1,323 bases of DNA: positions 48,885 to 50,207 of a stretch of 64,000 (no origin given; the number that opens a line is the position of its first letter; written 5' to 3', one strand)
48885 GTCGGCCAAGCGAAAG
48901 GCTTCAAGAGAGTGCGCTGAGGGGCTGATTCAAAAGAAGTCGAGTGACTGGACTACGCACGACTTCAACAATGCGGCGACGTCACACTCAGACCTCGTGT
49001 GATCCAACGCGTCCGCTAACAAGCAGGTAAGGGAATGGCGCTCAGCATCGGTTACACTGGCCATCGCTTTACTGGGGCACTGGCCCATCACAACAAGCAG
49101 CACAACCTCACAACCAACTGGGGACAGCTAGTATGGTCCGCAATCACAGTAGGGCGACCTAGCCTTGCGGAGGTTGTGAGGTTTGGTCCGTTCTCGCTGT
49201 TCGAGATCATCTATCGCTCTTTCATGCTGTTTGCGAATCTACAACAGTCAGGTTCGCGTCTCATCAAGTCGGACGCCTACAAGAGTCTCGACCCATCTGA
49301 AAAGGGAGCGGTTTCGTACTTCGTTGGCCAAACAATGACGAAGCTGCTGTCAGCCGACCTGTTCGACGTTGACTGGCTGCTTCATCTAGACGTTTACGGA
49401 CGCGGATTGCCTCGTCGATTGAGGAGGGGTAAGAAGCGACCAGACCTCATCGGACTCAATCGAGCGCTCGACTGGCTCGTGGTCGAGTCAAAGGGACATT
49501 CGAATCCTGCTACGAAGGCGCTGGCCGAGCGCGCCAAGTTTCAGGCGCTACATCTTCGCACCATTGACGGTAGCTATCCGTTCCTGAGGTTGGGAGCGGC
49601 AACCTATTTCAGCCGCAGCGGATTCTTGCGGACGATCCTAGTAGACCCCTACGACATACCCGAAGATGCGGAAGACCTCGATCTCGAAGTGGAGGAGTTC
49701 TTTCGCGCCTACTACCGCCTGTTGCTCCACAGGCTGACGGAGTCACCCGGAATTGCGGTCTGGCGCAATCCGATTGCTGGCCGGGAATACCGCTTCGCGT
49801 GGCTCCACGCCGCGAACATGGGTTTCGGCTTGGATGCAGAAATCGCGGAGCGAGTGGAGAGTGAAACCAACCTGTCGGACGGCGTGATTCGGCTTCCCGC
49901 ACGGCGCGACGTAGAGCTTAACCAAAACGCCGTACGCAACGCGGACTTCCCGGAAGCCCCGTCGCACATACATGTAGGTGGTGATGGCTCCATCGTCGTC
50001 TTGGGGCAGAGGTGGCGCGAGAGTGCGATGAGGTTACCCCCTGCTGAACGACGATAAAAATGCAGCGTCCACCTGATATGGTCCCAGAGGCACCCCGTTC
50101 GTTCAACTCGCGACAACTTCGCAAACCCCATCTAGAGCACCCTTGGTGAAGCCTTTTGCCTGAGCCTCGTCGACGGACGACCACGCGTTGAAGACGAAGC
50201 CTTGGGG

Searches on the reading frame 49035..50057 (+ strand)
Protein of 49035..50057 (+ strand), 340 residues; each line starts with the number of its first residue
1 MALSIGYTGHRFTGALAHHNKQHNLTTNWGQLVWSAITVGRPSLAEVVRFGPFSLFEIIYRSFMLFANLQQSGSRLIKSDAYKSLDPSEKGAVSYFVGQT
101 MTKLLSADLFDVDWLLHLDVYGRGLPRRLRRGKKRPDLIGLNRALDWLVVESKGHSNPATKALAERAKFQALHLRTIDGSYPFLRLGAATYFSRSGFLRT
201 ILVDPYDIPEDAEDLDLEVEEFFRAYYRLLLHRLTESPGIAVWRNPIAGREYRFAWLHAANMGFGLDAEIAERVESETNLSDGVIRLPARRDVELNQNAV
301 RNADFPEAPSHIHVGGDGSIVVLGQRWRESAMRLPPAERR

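Call 3: search_protein_families(library=pfam, proteins=[window:49035-50057:+], max_evalue=0.1)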
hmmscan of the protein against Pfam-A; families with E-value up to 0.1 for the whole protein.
window:49035-50057:+ (340 aa): 0 families

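Call 4: search_protein_families(library=padloc, proteins=[window:49035-50057:+], max_evalue=0.1)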
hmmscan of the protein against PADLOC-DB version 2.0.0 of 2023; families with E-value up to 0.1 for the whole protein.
window:49035-50057:+ (340 aa): 0 families

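Call 6: find_homologous_proteins(query=window:49035-50057:+)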
Query window:49035-50057:+ (340 aa): 475 proteins with E <= 0.001 among 4327 candidates; the best 120 are listed.
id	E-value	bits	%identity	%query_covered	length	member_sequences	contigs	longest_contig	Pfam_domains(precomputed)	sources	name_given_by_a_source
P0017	3.5e-196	669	100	87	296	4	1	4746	-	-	-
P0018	1.3e-180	618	80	100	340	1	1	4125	-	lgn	-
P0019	2.2e-56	209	39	93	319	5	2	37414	-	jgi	jgi:hypothetical protein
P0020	4.8e-56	208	40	99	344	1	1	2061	-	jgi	jgi:hypothetical protein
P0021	1.9e-54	203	39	97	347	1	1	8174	-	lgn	-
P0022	1.5e-53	200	39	96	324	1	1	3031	-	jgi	jgi:hypothetical protein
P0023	5.2e-53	198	39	99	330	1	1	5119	-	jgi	jgi:hypothetical protein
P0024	6.5e-53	198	38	99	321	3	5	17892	-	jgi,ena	jgi:hypothetical protein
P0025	7.3e-53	198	39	94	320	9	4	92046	-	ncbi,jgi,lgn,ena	jgi:hypothetical protein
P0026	1.0e-52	197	37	98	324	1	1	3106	-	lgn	-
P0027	1.1e-51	194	37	94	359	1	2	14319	-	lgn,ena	-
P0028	3.2e-51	192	38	99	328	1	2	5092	-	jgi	jgi:hypothetical protein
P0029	5.2e-51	192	38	95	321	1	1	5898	-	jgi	jgi:hypothetical protein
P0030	7.0e-51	191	37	94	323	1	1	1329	-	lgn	-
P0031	8.6e-51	191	37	99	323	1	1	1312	-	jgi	jgi:hypothetical protein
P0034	1.1e-50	191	36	94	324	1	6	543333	-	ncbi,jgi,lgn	jgi:hypothetical protein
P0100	1.7e-46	177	35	95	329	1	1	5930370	-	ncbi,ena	-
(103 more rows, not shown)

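Call 9: find_encoding_contigs(protein=P0025, flank=6000, max_places=4)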
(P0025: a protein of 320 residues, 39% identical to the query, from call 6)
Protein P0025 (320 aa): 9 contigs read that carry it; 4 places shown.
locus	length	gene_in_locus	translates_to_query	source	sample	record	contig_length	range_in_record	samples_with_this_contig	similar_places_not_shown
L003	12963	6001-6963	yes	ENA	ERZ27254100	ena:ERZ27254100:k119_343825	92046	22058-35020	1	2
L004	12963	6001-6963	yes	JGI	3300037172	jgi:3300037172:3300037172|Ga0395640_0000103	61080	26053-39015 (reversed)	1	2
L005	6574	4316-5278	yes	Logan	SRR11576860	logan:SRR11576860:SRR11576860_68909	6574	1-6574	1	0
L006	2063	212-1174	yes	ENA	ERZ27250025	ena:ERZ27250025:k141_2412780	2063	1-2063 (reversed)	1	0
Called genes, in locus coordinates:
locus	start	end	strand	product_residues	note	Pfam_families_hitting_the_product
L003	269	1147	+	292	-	PF09825:BPL_N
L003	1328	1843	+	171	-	PF06445:GyrI-like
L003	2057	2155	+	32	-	-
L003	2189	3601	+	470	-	PF00144:Beta-lactamase, PF11954:DUF3471 (weak)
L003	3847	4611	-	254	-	PF19420:DDAH_eukar, PF02274:ADI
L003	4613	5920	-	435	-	PF07244:POTRA (faint)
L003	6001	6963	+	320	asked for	-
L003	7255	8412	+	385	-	PF00756:Esterase, PF00326:Peptidase_S9 (weak)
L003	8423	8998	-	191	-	-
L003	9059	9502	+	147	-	PF00583:Acetyltransf_1, PF13673:Acetyltransf_10 (weak), PF13508:Acetyltransf_7, PF08445:FR47 (weak)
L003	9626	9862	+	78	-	PF04325:DUF465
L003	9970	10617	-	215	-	PF01914:MarC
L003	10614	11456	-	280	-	PF10728:DUF2520 (weak)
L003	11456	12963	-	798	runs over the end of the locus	PF00270:DEAD (weak), PF04851:ResIII, PF13604:AAA_30 (faint), PF17757:UvrB_inter, PF27431:UvrB_3rd, PF00271:Helicase_C, PF12344:UvrB, PF02151:UVR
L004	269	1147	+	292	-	PF09825:BPL_N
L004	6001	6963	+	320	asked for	-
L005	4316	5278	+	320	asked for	-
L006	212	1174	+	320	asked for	-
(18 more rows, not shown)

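Call 10: find_encoding_contigs(protein=P0034, flank=6000, max_places=3)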
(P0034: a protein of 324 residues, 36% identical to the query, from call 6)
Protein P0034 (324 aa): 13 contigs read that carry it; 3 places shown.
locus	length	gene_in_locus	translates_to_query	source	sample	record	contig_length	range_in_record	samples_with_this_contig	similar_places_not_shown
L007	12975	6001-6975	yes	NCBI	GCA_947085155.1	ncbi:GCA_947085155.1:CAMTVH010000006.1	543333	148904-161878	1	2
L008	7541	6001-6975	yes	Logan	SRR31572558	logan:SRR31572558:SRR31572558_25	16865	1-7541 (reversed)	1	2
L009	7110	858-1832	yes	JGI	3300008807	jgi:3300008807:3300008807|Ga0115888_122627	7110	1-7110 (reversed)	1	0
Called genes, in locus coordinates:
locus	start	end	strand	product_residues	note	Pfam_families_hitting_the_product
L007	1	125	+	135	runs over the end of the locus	PF03100:CcmE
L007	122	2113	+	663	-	PF01578:Cytochrom_C_asm, PF16327:CcmF_C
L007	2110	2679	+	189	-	PF00578:AhpC-TSA, PF08534:Redoxin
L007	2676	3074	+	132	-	PF03918:CcmH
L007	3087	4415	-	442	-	PF13657:Couple_hipA, PF07804:HipA_C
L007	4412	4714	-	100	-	PF13560:HTH_31 (weak), PF01381:HTH_3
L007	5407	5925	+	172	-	-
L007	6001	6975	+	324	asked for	-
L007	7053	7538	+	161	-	-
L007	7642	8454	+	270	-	-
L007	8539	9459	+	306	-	PF18165:pP_pnuc_1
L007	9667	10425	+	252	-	-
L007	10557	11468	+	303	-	-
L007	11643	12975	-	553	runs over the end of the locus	PF00005:ABC_tran, PF02463:SMC_N (faint), PF13304:AAA_21 (faint), PF13555:AAA_29 (faint), PF12848:ABC_tran_Xtn, PF00005:ABC_tran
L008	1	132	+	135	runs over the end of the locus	PF03100:CcmE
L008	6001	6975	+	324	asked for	-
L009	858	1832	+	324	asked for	-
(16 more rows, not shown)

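Call 11: find_encoding_contigs(protein=P0100, flank=6000, max_places=2)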
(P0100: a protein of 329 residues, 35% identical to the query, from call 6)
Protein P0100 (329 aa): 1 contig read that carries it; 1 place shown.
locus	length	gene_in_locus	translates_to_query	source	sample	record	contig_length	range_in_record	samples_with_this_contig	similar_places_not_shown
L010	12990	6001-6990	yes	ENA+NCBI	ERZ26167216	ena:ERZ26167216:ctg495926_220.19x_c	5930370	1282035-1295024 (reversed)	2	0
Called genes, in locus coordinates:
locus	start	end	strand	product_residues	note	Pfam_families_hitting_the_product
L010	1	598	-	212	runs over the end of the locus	PF00702:Hydrolase, PF13419:HAD_2, PF13242:Hydrolase_like (faint)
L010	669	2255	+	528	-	PF09823:DUF2357, PF04411:PDDEXK_7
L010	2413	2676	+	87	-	-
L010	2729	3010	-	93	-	-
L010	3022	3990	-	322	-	PF20511:PMI_typeI_cat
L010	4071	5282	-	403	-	PF13173:AAA_14, PF13635:DUF4143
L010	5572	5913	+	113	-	PF09907:HigB_toxin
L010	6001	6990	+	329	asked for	-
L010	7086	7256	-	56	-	-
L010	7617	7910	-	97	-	PF15731:MqsA_antitoxin (weak), PF01381:HTH_3, PF13560:HTH_31 (weak), PF22495:HTH_92 (weak)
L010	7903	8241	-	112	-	PF06296:RelE (weak)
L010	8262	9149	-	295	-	PF06114:Peptidase_M78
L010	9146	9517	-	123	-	PF12844:HTH_19, PF13560:HTH_31, PF01381:HTH_3, PF13443:HTH_26 (weak)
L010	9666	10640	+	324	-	PF01734:Patatin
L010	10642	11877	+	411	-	PF18144:SMODS, PF21654:DncV-like_NTFase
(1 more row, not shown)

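Call 15: search_solved_structures(query=A1, max_evalue=10, show_alignments=2)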
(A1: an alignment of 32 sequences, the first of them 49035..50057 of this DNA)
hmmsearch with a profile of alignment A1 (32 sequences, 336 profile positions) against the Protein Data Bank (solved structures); distinct sequences matched with E-value up to 10: 0.

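Call 16: search_protein_families(library=ncbifam, proteins=[window:49035-50057:+], max_evalue=0.1)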
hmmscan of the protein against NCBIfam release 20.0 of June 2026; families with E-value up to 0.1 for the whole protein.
window:49035-50057:+ (340 aa): 0 families

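Call 27: predict_structure(alignment_id=A1)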
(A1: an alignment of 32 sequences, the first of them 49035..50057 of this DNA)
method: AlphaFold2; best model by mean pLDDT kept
length: 340 residues; sequences in the alignment: 32
mean_pLDDT: 87.2   pTM: 0.90
mean pLDDT of the five models: 87.2, 85.7, 85.6, 84.7, 84.3
residues with pLDDT >= 90: 233; 70-90: 56; 50-70: 40; < 50: 11
segments of 3 or more residues with pLDDT < 50: 44-52
pLDDT, mean of each block of 10 residues (from residue 1): 93 96 97 92 50 71 96 98 96 96 97 90 60 83 95 95 96 95 97 97 91 92 90 73 74 90 92 91 69 54 77 91 94 95
secondary structure, 60 per line:
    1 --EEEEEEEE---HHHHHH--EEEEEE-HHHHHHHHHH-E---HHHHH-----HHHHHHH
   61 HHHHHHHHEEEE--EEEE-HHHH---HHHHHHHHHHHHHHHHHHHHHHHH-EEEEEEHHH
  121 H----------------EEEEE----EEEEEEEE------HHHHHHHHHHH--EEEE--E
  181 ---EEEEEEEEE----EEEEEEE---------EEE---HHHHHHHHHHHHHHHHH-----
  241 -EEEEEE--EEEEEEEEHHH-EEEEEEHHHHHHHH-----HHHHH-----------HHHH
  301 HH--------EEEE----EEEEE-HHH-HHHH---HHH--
elements in order: E3-10 H14-19 E22-27 H29-38 H44-48 H54-68 E69-72 E75-78 H80-83 H87-110 E112-117 H118-121 E138-142 E147-154 H161-171 E174-177 E184-192 E197-203 E213-215 H219-235 E242-247 E250-257 E262-267 H268-275 H281-285 H297-302 E311-314 E319-323 H329-332

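Call 31: fold_search(model_id=the predicted structure, library=pdb)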
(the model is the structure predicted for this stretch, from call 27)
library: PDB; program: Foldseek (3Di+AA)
matches with E <= 10: 257; with E <= 0.001: 0
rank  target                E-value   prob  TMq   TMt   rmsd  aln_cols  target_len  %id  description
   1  8kg6_E                7.9e-02  0.09  0.13  0.09  18.7       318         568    6  Yeast replisome in state I (released 2023-12-06)
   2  6ppr_A                1.5e-01  0.21  0.23  0.11  12.4       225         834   13  Cryo-EM structure of AdnA(D934A)-AdnB(D1014A) in complex with AMPPNP and DNA (released 2019-11-20)
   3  7lre_A                2.2e-01  0.12  0.18  0.14  18.3       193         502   12  Cryo-EM of the SLFN12-PDE3A complex: SLFN12 body refinement (released 2021-06-09)
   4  7lrd_A                2.2e-01  0.12  0.18  0.14  18.3       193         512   12  Cryo-EM of the SLFN12-PDE3A complex: Consensus subset model (released 2021-06-09)
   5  6ut7_G                2.3e-01  0.04  0.14  0.12  28.6       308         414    9  Fitted model for the tetradecameric assembly of Thermococcus gammatolerans McrB AAA+ hexamers with bound McrC (released 2020-10-21)
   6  9np6_A                2.9e-01  0.18  0.23  0.11  12.2       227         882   13  Cryo-EM structure of AdnA(D934A)-AdnB(D1014A) in complex with AMPPNP and blunt end DNA (released 2025-03-19)
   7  1b08_A                3.5e-01  0.08  0.10  0.19  11.1       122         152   15  LUNG SURFACTANT PROTEIN D (SP-D) (FRAGMENT) (released 1999-12-01)
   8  1b08_B                4.2e-01  0.05  0.09  0.15  11.3       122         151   15  LUNG SURFACTANT PROTEIN D (SP-D) (FRAGMENT) (released 1999-12-01)
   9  9iac_B                4.7e-01  0.08  0.19  0.22  14.1       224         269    8  Structure of the Argonaute-associated Cas4 family protein 1 (ACE1) from Microcystis aeruginosa (MaACE1) (released 2025-04-23)
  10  8hmy_D                5.7e-01  0.12  0.17  0.34   9.0       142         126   11  Cryo-EM structure of the human pre-catalytic TSEN/pre-tRNA complex (released 2023-04-19)
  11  9iac_A                6.4e-01  0.06  0.18  0.22  14.2       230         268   10  Structure of the Argonaute-associated Cas4 family protein 1 (ACE1) from Microcystis aeruginosa (MaACE1) (released 2025-04-23)
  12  1b08_C                6.4e-01  0.04  0.09  0.16  11.3       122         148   15  LUNG SURFACTANT PROTEIN D (SP-D) (FRAGMENT) (released 1999-12-01)
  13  7sjr_A                7.2e-01  0.07  0.20  0.10  13.7       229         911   12  Cryo-EM structure of AdnA-AdnB(W325A) in complex with DNA and AMPPNP (released 2021-12-22)
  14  2gii_A                8.1e-01  0.05  0.17  0.23  15.6       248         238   10  Q138F HincII bound to cognate DNA GTTAAC (released 2006-07-18)
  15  7uxa_B                9.1e-01  0.07  0.15  0.29   8.7       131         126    8  Human tRNA Splicing Endonuclease Complex bound to pre-tRNA-ARG (released 2023-02-08)
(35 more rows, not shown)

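Call 34: find_related_loci(query=A1, collection=genome_contigs, flank=6000)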
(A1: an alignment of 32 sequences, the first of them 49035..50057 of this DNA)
Query A1 (340 aa) in genome_contigs; peptide patterns used: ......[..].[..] (x = any residue, [..] = any of these).
75 stretches matched a pattern; 59 encode a relative of the query (tblastn E <= 1e-3); 59 distinct loci.
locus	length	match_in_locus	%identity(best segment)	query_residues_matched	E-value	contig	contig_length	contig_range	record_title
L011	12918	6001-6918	36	23-339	3e-60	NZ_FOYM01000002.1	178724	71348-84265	Desulfoscipio geothermicus DSM 3669, whole genome shotgun sequence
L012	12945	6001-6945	36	2-329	3e-57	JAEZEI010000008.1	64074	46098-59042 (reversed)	MAG: Bacteroidetes bacterium isolate OH_CBrB_32 k127_1138744, whole genome shotgun sequence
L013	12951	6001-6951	37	4-340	6e-57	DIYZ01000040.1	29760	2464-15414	MAG TPA_asm: Chloracidobacterium sp. UBA6041 UBA6041_contig_4143, whole genome shotgun sequence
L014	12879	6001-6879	39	23-336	3e-55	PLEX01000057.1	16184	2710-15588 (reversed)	MAG: Bryobacterales bacterium isolate bog_234 73.20110800_S3S.41_contig_11217, whole genome shotgun sequence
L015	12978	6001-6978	37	25-339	2e-53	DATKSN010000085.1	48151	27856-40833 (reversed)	MAG TPA_asm: Pirellulales bacterium isolate SMAG_U14055 k141_754912, whole genome shotgun sequence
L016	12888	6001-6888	38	25-339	1e-52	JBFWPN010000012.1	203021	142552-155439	MAG: Vicinamibacterales bacterium isolate CA_2019_TPBF_160 NODE_646_length_203021_cov_22.199355_TPBF, whole genome shotg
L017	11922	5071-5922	38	31-328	9e-53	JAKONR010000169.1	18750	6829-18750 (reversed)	MAG: Hymenobacteraceae bacterium isolate M9 k127_8822037_M_bin.9, whole genome shotgun sequence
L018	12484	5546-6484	36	4-339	1e-52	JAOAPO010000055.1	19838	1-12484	MAG: Bryobacterales bacterium isolate RYN_16 scaffold_3921436, whole genome shotgun sequence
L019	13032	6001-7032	38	7-339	2e-51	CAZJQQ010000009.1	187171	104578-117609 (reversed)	MAG TPA_asm: uncultured Clostridia bacterium isolate SRP119689_co1_191 genome assembly, contig: NODE_40_length_187171_co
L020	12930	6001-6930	35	4-339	6e-51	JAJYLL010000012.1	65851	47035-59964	MAG: Acidobacteria bacterium isolate DBS2-1.bin74 NODE_704_length_65851_cov_2.449486, whole genome shotgun sequence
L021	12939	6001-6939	37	5-339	2e-50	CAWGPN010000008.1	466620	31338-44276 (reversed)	MAG: uncultured Acidobacteriota bacterium isolate MFD05502.bin.2.71 genome assembly, contig: contig_34505, whole genome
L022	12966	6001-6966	35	5-328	2e-50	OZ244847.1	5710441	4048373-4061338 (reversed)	MAG: Candidatus Latescibacterota bacterium isolate 8a2eb0e1-25ad-4382-8bb9-52b38a0e126b genome assembly, chromosome: 1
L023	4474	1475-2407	35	5-340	5e-50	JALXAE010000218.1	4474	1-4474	MAG: Syntrophobacterales bacterium isolate T2_metabat1_scaf2bin.240 T2_NODE_43692_length_4474_cov_1.954681, whole genome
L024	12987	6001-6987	36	3-327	3e-49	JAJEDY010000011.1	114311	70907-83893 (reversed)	MAG: Candidatus Latescibacterota bacterium isolate p16x33bins.50 k141_40592, whole genome shotgun sequence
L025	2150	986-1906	35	20-327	3e-49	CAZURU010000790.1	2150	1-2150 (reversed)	MAG TPA_asm: uncultured bacterium isolate SRP109090_co2_4 genome assembly, contig: NODE_75054_length_2150_cov_3.276372,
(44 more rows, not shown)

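Call 67: search_protein_families(library=pfam, alignment_id=A4, max_evalue=0.00001)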
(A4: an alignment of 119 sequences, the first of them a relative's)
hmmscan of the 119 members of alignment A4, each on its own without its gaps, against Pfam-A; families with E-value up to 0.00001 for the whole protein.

A. member 1, L003:4613-5920:- (435 aa): 1 family
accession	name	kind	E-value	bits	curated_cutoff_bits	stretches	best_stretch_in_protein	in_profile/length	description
PF07244.20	POTRA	-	2e-18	67.3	21.3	0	184-264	1-78/79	Surface antigen variable number repeat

B. families by the number of members that match (of 119 scanned): 82 families (the first 25 are shown)
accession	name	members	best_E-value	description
PF07505.17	DUF5131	2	7.1e-96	Protein of unknown function (DUF5131)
PF00669.25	Flagellin_N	2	5.4e-50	Bacterial flagellin N-terminal helical region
PF13166.12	AAA_13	2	7.1e-34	AAA domain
PF00700.27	Flagellin_C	2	3.8e-30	Bacterial flagellin C-terminal helical region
PF04471.18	Mrr_cat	2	2.2e-25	Restriction endonuclease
PF00271.37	Helicase_C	2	1.1e-16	Helicase conserved C-terminal domain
PF00589.27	Phage_integrase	2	1.5e-14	Phage integrase family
PF02463.25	SMC_N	2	1e-11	RecF/RecN/SMC N terminal domain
PF00571.33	CBS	2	1.9e-09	CBS domain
PF18159.6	S_4TM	1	1.5e-94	SMODS-associating 4TM effector domain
PF00872.24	Transposase_mut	1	2.1e-75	Transposase, Mutator family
PF16363.11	GDP_Man_Dehyd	1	2.1e-74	GDP-mannose 4,6 dehydratase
PF01370.27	Epimerase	1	8.6e-63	NAD dependent epimerase/dehydratase family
PF00580.27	UvrD-helicase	1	1.6e-50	UvrD/REP helicase N-terminal domain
PF01715.23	IPPT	1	3e-49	IPP transferase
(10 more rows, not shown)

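Call 68: search_protein_families(library=padloc, alignment_id=A4, max_evalue=0.00001)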
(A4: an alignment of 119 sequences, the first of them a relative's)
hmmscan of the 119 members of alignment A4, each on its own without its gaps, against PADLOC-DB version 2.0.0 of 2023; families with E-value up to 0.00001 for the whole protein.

A. member 1, L003:4613-5920:- (435 aa): 0 families

B. families by the number of members that match (of 119 scanned): 326 families (the first 25 are shown)
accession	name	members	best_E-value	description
PDLC03859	LmuB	4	1.7e-12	-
PDLC04891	PDC-S06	2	2.5e-160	-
PDLC04893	PDC-S06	2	6.6e-123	-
PDLC04639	PDC-M41B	2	3.2e-101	-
PDLC04569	PDC-M30B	2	1.2e-99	-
PDLC04888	PDC-S06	2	1.5e-90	-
PDLC04819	PDC-S02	2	3.1e-88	-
PDLC04815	PDC-S02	2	7e-66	-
PDLC04892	PDC-S06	2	3.2e-61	-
PDLC04895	PDC-S06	2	9e-59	-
PDLC04806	PDC-S02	2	6.9e-41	-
PDLC04894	PDC-S06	2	4.5e-30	-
PDLC04890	PDC-S06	2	7.1e-21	-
PDLC04897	PDC-S06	2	1e-19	-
PDLC04896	PDC-S06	2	6.4e-19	-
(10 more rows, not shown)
